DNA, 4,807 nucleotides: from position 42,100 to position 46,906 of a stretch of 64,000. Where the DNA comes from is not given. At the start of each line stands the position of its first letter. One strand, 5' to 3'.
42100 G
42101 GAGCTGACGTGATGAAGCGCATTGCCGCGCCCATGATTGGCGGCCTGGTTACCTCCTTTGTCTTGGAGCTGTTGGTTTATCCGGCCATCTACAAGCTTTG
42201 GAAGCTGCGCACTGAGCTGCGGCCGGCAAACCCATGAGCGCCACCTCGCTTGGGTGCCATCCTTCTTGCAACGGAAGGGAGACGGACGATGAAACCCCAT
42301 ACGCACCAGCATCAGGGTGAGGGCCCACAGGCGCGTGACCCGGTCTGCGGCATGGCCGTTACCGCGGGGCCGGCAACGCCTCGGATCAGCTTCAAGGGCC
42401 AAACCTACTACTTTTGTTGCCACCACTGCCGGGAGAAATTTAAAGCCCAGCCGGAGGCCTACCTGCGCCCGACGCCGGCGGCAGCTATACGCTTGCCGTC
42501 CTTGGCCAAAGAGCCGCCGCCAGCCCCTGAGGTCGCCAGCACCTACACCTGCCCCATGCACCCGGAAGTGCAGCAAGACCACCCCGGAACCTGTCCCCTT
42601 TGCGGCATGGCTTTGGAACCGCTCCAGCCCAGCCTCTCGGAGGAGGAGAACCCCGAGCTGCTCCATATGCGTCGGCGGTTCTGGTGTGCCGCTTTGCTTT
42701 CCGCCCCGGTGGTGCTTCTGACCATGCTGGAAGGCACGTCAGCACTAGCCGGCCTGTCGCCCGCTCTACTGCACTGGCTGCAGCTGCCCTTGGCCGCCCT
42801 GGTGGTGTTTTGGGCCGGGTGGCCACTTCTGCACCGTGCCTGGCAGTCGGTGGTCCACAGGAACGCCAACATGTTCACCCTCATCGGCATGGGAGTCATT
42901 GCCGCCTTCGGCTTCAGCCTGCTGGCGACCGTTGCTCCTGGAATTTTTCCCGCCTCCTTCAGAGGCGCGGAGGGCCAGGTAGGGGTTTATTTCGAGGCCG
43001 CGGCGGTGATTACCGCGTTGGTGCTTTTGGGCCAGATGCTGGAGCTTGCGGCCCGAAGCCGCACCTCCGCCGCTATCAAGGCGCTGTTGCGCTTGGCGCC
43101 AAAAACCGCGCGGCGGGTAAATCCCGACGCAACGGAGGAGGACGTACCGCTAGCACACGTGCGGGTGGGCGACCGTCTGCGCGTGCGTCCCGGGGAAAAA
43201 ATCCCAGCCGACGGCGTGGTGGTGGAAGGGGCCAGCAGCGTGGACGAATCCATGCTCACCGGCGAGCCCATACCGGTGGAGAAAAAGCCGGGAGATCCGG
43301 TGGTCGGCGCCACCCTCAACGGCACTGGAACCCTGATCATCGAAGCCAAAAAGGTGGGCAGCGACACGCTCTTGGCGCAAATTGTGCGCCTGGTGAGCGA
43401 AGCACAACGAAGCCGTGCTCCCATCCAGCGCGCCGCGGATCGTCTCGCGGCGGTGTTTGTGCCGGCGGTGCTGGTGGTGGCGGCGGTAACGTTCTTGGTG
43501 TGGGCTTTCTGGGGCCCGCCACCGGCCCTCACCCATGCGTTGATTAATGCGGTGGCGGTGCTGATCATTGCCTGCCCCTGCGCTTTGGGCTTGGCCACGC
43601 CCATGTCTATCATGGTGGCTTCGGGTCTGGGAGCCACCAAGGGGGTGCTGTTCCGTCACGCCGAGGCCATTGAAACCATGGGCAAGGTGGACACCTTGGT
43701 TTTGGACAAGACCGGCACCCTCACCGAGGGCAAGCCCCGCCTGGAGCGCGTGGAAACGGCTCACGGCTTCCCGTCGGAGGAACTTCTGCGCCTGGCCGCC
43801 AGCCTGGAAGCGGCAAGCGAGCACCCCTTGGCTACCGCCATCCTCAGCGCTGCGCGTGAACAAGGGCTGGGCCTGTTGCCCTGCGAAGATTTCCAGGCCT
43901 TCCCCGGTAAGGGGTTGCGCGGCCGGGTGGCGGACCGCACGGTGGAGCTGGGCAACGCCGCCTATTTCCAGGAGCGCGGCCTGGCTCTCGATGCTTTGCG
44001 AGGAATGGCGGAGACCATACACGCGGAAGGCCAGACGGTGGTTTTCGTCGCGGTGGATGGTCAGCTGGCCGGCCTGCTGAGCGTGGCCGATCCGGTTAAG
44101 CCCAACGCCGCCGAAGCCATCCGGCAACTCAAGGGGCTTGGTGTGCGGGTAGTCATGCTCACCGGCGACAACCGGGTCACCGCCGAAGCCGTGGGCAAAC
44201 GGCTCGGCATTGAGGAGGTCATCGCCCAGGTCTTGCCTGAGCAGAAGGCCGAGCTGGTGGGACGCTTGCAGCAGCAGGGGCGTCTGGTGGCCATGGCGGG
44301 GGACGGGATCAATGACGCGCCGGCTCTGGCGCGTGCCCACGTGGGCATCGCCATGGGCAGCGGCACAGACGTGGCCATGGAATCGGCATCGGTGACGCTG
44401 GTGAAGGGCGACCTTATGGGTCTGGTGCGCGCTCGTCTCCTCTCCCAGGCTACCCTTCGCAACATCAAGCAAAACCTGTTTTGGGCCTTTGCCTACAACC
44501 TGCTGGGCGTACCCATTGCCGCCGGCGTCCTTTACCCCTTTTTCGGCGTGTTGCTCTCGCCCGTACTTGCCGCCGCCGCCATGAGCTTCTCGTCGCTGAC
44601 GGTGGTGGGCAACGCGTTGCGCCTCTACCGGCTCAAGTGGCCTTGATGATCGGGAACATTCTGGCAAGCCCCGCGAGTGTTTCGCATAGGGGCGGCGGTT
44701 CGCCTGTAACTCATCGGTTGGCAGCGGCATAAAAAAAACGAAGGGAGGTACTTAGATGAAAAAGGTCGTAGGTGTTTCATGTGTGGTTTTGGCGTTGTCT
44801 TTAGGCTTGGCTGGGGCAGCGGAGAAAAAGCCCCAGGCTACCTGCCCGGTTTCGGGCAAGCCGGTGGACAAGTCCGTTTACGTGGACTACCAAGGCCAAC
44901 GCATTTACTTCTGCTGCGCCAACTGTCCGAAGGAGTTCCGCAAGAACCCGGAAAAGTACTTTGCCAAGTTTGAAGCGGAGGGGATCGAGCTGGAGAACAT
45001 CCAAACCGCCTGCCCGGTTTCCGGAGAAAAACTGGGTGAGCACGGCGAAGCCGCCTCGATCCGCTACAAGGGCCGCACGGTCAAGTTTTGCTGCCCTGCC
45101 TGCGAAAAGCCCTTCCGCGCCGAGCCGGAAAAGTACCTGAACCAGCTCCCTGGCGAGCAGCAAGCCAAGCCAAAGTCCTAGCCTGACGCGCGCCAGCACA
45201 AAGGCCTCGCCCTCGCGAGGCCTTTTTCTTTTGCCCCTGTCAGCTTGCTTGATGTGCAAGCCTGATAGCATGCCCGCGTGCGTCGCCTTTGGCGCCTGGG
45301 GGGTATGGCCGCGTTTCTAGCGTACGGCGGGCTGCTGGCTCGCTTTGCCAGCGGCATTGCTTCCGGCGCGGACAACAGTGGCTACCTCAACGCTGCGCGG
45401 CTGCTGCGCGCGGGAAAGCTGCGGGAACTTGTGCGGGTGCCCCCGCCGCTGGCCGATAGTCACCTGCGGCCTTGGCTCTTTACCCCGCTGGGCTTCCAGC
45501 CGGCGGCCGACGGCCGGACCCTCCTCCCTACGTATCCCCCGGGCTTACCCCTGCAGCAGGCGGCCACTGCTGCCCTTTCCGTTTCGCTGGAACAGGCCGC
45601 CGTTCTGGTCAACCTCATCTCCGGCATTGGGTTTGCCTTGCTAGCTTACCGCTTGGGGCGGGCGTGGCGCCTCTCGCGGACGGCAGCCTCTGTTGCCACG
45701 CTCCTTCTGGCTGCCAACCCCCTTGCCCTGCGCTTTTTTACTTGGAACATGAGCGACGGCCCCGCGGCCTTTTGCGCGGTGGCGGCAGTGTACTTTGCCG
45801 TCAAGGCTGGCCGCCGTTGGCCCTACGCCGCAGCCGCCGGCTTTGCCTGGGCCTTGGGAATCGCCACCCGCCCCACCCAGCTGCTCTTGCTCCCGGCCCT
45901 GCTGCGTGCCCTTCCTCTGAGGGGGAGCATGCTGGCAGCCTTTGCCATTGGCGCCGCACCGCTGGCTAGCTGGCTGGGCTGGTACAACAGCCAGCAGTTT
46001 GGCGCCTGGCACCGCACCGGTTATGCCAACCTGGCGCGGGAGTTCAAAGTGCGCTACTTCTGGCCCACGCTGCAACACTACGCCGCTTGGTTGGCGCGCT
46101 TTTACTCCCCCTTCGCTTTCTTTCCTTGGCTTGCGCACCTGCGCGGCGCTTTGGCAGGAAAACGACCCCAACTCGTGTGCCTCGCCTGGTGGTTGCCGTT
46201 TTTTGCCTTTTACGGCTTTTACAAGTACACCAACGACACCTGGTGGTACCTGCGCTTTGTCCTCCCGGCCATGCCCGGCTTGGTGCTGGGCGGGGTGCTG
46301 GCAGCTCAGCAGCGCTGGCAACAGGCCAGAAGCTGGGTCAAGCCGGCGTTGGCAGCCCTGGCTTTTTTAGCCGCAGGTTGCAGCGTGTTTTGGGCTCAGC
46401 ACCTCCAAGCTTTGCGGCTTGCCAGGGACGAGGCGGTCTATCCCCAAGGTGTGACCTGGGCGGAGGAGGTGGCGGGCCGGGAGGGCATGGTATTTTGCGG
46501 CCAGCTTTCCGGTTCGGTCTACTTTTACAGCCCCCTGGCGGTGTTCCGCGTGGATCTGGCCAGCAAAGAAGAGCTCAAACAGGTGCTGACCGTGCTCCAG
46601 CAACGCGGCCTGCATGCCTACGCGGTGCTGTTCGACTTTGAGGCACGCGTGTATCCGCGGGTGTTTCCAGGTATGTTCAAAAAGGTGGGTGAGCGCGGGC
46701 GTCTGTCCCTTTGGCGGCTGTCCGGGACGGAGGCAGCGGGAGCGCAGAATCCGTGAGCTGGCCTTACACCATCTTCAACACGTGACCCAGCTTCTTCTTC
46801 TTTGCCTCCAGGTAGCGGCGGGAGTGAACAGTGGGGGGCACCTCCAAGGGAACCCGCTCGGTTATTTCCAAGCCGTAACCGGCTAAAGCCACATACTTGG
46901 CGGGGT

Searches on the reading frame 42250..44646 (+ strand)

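Call 72: search_protein_families(library=pfam, proteins=[window:42250-44646:+], max_evalue=0.00001)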
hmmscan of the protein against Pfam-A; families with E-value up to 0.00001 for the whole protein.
window:42250-44646:+ (798 aa): 6 families
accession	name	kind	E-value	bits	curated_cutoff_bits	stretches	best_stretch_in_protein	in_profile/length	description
PF00122.25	E1-E2_ATPase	-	2.5e-59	200.3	28.1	1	282-462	2-179/181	E1-E2 ATPase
PF00702.32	Hydrolase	-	4.2e-37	128.8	26.4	1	480-697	1-191/191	haloacid dehalogenase-like hydrolase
PF19335.5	HMBD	-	2.7e-14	53.2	23.6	1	99-124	2-27/28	Heavy metal binding domain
PF04945.19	YHS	-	1.3e-12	47.9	30.3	1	29-73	2-45/47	YHS domain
PF12710.13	HAD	-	6.4e-08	33.7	27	1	576-693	55-188/189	haloacid dehalogenase-like hydrolase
PF08282.18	Hydrolase_3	-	7.7e-06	26.2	20.9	0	679-718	205-244/255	haloacid dehalogenase-like hydrolase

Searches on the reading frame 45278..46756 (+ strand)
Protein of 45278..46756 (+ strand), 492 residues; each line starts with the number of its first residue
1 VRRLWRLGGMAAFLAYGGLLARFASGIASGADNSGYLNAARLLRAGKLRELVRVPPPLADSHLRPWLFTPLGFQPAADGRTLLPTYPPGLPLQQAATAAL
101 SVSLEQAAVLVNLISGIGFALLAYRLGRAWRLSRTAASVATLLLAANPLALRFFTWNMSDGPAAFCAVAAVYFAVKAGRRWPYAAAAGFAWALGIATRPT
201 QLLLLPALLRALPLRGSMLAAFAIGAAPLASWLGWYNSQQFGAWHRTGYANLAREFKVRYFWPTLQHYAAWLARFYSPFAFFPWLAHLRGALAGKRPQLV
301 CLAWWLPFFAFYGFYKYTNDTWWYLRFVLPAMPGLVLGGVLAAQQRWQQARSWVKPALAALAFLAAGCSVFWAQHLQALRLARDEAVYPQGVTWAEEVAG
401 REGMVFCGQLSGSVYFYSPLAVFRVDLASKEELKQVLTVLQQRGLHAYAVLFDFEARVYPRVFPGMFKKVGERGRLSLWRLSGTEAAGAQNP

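Call 72: search_protein_families(library=pfam, proteins=[window:45278-46756:+], max_evalue=0.00001)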
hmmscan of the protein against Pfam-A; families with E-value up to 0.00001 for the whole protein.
window:45278-46756:+ (492 aa): 1 family
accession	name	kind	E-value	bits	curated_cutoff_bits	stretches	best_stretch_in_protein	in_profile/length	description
PF13231.12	PMT_2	-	9.7e-08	32.8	26.1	1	87-212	3-129/160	Dolichyl-phosphate-mannose-protein mannosyltransferase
